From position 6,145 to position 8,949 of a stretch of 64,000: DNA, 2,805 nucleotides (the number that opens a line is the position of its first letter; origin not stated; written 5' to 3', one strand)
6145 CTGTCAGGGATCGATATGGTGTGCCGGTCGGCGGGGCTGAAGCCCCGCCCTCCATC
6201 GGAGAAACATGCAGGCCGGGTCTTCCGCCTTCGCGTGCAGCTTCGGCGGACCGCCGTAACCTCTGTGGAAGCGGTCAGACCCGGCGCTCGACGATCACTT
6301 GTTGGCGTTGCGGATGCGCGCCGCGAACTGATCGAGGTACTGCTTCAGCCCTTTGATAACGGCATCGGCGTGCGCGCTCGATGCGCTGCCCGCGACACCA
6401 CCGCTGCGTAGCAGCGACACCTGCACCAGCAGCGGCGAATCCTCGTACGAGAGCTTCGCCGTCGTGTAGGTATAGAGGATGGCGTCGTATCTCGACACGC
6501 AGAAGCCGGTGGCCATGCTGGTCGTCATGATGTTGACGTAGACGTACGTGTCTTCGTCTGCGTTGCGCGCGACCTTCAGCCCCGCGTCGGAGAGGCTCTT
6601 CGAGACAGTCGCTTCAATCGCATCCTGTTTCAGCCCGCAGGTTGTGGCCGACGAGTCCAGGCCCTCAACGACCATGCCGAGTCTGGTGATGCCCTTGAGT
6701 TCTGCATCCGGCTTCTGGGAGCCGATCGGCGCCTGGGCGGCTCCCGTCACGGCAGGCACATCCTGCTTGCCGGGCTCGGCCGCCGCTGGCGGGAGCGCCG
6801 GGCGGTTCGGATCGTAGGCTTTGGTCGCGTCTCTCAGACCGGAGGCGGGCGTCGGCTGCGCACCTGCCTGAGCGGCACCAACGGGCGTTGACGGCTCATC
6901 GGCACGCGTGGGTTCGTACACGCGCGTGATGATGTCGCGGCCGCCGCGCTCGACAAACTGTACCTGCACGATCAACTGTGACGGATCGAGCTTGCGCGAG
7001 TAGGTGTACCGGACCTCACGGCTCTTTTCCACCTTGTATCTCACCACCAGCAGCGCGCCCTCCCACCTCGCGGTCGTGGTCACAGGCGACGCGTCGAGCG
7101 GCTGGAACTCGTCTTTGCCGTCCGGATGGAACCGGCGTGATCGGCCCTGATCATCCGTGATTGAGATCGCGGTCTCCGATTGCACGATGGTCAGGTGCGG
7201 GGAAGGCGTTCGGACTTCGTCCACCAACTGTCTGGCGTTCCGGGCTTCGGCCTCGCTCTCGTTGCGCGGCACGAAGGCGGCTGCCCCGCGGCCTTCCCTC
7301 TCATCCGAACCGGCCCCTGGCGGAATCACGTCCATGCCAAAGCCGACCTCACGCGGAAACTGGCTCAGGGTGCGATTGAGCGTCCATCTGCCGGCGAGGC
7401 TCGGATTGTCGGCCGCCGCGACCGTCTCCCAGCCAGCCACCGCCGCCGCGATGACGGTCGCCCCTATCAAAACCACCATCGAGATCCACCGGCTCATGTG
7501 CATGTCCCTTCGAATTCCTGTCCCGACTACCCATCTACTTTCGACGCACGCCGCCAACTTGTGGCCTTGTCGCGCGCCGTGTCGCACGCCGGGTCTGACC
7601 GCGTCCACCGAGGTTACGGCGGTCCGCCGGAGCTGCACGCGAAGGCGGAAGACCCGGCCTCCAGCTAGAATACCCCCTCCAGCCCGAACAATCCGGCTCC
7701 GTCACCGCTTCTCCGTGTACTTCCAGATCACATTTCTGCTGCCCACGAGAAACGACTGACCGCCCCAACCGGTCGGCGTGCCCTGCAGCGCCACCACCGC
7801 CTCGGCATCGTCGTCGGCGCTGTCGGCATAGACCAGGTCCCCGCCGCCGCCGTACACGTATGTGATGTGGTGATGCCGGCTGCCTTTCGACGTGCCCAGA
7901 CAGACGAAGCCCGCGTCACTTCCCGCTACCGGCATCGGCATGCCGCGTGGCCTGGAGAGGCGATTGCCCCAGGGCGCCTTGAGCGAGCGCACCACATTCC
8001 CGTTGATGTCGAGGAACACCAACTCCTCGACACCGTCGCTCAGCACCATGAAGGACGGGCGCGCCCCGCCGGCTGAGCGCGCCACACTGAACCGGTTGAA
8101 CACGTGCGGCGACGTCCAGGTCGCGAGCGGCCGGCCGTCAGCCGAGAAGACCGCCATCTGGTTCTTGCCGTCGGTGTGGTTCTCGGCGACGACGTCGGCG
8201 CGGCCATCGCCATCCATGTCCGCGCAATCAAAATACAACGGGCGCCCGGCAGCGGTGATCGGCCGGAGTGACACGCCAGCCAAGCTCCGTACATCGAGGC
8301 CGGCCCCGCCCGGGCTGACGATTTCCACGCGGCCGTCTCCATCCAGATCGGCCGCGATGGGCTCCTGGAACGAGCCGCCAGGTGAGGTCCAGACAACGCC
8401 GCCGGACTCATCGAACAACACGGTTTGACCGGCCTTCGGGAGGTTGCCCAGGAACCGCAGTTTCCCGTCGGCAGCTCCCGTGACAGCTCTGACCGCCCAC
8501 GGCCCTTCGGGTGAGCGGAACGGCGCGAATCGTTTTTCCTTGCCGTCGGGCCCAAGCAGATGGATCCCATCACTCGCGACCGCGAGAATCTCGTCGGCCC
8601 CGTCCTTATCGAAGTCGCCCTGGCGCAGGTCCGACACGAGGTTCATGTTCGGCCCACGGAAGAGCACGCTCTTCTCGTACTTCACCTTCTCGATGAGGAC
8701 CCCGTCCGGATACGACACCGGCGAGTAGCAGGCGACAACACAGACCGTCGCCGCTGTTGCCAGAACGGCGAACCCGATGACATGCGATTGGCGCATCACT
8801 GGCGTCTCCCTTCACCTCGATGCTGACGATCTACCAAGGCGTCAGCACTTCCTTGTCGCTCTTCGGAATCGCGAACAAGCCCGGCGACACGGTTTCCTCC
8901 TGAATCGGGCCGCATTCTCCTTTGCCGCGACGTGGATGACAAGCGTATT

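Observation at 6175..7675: Dispersed MITE/REP-like intergenic element of about 75 bp with 14-bp terminal inverted repeats: four full copies and one solo-TIR copy in 64 kb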

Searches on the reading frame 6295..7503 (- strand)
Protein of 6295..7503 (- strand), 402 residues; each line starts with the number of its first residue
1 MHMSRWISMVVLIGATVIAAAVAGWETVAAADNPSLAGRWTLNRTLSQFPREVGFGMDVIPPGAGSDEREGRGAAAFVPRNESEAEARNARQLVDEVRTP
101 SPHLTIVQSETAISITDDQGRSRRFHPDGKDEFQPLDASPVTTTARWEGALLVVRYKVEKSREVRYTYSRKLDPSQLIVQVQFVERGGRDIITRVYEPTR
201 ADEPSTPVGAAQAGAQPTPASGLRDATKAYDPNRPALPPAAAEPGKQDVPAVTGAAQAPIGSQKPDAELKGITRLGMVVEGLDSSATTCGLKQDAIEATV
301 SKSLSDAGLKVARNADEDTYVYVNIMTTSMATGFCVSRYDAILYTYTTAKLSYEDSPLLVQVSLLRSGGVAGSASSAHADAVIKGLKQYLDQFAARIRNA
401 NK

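Call 16: search_protein_families(library=pfam, proteins=[window:6295-7503:-])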
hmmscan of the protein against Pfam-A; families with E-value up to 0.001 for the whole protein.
window:6295-7503:- (402 aa): 0 families

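Call 49: find_related_loci(query=window:6295-7503:-, collection=metagenome_contigs, flank=10000)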
Query window:6295-7503:- (402 aa) in metagenome_contigs; peptide patterns used: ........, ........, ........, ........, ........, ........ (x = any residue, [..] = any of these).
161 stretches matched a pattern; 30 encode a relative of the query (tblastn E <= 1e-3); 30 distinct loci.
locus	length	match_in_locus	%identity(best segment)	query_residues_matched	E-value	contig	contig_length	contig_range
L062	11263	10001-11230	74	1-402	0e+0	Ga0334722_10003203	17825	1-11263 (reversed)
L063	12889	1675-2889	79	1-402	0e+0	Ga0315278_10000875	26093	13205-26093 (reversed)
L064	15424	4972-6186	79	1-402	0e+0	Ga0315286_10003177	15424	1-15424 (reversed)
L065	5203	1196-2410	79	1-402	0e+0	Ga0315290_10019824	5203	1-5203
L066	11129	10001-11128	78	3-370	0e+0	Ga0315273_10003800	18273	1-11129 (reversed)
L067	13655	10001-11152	77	28-401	0e+0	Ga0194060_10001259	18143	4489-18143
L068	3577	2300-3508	50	30-402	2e-120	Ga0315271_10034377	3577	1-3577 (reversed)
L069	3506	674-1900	49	30-402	2e-120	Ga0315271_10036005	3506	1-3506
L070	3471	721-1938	49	30-402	5e-120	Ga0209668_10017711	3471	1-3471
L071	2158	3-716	82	170-402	1e-120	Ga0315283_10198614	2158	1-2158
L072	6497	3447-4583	44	15-402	2e-95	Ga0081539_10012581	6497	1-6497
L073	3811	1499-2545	44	36-402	1e-93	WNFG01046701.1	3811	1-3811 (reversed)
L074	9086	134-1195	43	29-402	2e-92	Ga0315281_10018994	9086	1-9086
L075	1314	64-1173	43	3-402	2e-98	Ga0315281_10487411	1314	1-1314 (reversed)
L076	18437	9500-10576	43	30-402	2e-86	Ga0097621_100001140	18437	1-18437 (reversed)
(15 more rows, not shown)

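Call 67: find_encoding_contigs(protein=window:6295-7503:-, flank=10000, max_places=5)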
Protein window:6295-7503:- (402 aa): 8 contigs read that carry it; 5 places shown.
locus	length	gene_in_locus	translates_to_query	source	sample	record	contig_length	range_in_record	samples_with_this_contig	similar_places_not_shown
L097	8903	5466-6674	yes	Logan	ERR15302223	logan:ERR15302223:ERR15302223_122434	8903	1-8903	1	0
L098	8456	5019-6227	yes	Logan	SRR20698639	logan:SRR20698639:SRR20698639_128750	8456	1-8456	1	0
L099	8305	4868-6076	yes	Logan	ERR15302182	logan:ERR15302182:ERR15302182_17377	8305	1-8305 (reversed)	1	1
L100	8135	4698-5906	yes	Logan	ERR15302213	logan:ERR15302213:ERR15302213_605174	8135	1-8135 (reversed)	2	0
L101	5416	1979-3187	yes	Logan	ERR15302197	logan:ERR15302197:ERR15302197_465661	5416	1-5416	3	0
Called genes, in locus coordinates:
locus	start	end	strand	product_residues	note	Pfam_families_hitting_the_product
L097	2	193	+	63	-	?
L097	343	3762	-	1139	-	PF26549:Tricorn_N, PF07676:PD40, PF23381:Beta-prop_IFT122_1st (weak), PF26549:Tricorn_N, PF26550:Tricorn_2nd, PF26549:Tricorn_N, PF14684:Tricorn_C1, PF03572:Peptidase_S41, +4 more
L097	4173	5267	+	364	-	PF13517:FG-GAP_3 (faint)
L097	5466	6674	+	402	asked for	-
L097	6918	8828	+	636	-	PF00512:HisKA, PF02518:HATPase_c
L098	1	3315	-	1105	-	?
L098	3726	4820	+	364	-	PF13517:FG-GAP_3 (faint)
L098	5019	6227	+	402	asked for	-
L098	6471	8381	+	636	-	PF00512:HisKA, PF02518:HATPase_c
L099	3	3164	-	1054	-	?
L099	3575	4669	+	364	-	PF13517:FG-GAP_3 (faint)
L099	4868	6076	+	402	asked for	-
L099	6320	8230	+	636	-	PF00512:HisKA, PF02518:HATPase_c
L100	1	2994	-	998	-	?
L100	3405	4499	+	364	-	PF13517:FG-GAP_3 (faint)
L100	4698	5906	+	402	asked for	-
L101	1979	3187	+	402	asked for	-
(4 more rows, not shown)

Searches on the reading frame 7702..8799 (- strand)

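Call 16: search_protein_families(library=pfam, proteins=[window:7702-8799:-])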
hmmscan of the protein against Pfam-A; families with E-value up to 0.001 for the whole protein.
window:7702-8799:- (365 aa): 1 family
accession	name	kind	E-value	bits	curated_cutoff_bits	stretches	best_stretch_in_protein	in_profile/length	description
PF13517.12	FG-GAP_3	-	1.7e-10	41.8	26.9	0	179-204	35-60/61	FG-GAP-like repeat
